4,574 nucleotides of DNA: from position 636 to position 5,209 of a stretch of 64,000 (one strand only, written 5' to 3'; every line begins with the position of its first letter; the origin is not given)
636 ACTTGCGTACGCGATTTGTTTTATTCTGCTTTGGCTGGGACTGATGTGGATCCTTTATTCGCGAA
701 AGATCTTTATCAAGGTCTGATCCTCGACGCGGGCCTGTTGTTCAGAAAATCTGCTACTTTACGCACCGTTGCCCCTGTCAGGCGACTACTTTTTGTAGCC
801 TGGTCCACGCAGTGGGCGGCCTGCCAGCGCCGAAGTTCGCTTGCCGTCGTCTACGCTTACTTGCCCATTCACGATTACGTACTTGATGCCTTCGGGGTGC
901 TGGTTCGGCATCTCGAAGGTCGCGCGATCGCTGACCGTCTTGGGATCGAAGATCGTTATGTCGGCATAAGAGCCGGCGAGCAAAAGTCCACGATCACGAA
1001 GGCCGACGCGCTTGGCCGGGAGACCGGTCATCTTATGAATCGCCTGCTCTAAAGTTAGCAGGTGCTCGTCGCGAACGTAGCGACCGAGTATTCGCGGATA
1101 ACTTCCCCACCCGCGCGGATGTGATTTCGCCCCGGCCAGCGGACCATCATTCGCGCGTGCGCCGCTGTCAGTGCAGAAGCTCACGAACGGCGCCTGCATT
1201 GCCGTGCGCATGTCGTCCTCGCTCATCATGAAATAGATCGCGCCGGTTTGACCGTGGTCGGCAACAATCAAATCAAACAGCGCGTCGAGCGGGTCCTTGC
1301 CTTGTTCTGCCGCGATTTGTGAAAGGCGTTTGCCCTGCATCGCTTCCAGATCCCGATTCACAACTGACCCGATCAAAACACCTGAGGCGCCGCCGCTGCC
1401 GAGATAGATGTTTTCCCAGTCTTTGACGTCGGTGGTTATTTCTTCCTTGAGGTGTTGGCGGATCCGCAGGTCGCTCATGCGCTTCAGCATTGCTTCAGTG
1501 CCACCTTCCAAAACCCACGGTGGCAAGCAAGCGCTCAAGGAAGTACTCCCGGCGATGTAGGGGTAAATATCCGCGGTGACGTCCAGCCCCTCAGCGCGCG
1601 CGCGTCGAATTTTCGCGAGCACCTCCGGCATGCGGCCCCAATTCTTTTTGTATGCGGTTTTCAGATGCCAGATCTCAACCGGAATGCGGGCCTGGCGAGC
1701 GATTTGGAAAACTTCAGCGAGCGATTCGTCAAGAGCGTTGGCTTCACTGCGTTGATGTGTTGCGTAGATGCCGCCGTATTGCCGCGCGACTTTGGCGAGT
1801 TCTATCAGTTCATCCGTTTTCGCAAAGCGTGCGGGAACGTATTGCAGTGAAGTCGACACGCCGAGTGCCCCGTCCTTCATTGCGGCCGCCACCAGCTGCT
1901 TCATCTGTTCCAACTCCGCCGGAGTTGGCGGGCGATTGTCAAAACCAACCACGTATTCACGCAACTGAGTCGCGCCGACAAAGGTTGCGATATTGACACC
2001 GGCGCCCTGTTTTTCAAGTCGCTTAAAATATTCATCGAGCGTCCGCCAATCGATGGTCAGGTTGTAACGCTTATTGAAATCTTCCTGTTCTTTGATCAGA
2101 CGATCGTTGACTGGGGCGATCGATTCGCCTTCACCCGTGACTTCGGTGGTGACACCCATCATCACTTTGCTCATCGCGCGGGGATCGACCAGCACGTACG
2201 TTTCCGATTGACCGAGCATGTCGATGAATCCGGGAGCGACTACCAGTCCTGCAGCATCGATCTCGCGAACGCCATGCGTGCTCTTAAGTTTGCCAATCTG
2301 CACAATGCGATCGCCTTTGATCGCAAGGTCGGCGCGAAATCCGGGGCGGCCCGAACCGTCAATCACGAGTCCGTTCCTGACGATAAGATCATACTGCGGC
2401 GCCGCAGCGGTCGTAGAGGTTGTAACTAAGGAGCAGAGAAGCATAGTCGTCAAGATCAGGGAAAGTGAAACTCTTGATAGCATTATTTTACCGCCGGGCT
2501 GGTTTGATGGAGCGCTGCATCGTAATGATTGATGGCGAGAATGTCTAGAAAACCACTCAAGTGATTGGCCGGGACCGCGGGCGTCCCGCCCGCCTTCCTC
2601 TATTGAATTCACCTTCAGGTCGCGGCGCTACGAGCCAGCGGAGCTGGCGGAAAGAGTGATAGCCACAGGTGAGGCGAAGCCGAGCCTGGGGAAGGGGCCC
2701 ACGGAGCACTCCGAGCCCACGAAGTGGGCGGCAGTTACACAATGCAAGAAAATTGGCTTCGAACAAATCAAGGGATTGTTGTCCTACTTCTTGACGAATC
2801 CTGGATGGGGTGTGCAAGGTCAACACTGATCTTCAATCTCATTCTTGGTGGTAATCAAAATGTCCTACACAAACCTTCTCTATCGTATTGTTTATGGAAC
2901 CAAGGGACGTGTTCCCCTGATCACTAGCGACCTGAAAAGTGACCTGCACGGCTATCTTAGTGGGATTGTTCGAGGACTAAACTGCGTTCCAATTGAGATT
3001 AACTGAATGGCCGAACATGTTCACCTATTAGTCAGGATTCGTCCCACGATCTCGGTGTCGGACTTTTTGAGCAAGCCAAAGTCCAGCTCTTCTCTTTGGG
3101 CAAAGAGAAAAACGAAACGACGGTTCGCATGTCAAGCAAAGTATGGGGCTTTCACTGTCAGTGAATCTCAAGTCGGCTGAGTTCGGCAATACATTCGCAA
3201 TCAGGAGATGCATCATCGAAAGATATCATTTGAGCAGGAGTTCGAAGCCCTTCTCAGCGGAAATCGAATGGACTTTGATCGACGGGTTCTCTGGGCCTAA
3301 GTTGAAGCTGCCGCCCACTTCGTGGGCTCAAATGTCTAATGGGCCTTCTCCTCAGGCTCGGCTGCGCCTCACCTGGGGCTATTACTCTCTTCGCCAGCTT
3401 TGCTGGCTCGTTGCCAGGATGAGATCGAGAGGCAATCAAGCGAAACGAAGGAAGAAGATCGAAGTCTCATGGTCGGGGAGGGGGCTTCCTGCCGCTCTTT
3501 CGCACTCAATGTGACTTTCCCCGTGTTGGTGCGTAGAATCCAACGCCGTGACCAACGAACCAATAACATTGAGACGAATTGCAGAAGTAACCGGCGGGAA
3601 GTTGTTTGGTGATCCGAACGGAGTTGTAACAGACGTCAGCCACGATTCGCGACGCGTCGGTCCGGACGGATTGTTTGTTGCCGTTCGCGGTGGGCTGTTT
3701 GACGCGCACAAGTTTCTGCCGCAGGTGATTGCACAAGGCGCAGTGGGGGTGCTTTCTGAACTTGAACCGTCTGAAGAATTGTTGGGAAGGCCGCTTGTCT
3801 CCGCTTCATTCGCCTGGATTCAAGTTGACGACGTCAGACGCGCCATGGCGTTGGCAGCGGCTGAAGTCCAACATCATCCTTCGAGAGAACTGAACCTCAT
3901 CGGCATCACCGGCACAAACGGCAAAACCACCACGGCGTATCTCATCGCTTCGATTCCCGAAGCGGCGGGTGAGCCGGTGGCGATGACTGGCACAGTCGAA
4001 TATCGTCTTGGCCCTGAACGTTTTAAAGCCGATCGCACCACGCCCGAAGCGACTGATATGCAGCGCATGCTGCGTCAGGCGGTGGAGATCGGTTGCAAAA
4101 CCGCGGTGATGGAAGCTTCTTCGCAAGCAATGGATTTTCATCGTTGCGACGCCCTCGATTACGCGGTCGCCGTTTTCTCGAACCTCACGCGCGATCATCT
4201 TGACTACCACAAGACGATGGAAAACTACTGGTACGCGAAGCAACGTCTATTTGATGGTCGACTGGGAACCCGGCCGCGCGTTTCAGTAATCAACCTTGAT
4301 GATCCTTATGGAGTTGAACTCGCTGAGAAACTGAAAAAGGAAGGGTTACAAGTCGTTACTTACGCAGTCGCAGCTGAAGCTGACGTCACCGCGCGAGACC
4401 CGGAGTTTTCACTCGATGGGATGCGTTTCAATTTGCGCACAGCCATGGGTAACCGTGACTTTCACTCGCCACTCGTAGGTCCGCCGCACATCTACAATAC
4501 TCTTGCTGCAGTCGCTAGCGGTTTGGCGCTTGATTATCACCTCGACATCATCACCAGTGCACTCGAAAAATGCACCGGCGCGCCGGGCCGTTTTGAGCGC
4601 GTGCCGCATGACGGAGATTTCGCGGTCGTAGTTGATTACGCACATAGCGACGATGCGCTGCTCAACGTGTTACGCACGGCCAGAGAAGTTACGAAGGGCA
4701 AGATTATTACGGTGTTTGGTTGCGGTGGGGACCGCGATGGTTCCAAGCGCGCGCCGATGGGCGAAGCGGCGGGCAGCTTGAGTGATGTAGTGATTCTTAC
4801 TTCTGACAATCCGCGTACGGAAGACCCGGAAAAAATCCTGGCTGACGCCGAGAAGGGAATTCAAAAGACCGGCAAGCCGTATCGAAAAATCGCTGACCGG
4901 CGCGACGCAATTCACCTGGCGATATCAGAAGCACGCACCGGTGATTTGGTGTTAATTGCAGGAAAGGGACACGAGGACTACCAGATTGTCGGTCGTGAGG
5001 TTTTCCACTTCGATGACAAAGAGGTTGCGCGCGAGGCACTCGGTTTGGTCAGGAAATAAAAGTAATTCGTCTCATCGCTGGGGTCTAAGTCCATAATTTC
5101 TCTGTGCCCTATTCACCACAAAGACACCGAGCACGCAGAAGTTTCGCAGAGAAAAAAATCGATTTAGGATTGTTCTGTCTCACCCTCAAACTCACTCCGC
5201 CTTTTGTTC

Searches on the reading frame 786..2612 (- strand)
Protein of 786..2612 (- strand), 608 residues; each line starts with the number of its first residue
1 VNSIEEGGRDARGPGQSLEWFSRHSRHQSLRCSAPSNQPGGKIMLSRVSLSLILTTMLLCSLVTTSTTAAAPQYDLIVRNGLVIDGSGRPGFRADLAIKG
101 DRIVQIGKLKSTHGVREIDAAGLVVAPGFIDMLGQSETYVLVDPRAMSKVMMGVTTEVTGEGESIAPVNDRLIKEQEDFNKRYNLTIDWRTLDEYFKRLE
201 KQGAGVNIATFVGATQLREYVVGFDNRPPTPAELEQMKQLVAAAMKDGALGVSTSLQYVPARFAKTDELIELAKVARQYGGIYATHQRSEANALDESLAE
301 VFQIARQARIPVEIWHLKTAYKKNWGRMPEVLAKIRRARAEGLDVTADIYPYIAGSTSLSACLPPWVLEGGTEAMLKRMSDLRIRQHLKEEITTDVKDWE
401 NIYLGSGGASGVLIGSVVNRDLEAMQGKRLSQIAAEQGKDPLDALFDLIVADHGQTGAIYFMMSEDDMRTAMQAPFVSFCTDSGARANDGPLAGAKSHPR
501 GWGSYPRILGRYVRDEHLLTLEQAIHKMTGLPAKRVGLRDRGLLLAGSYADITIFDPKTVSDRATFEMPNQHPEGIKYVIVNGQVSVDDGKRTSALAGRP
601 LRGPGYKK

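Call 93: search_protein_families(library=pfam, proteins=[window:786-2612:-], max_evalue=0.00001)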
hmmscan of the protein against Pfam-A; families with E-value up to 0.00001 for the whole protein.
window:786-2612:- (608 aa): 2 families
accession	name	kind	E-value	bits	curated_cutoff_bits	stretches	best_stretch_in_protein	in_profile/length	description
PF07969.17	Amidohydro_3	-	3e-22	80.2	29.7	1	116-586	1-471/472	Amidohydrolase family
PF01979.26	Amidohydro_1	-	5.8e-08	32.8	25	1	476-585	244-344/345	Amidohydrolase family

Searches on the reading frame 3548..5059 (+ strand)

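Call 93: search_protein_families(library=pfam, proteins=[window:3548-5059:+], max_evalue=0.00001)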
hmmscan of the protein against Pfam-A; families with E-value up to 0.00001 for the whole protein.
window:3548-5059:+ (503 aa): 2 families
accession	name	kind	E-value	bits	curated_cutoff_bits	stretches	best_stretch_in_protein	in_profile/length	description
PF08245.18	Mur_ligase_M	-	2e-51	175.2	24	1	120-324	1-199/200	Mur ligase middle domain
PF02875.26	Mur_ligase_C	-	2.5e-34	119.3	28.4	1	347-474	1-127/127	Mur ligase, glutamate ligase domain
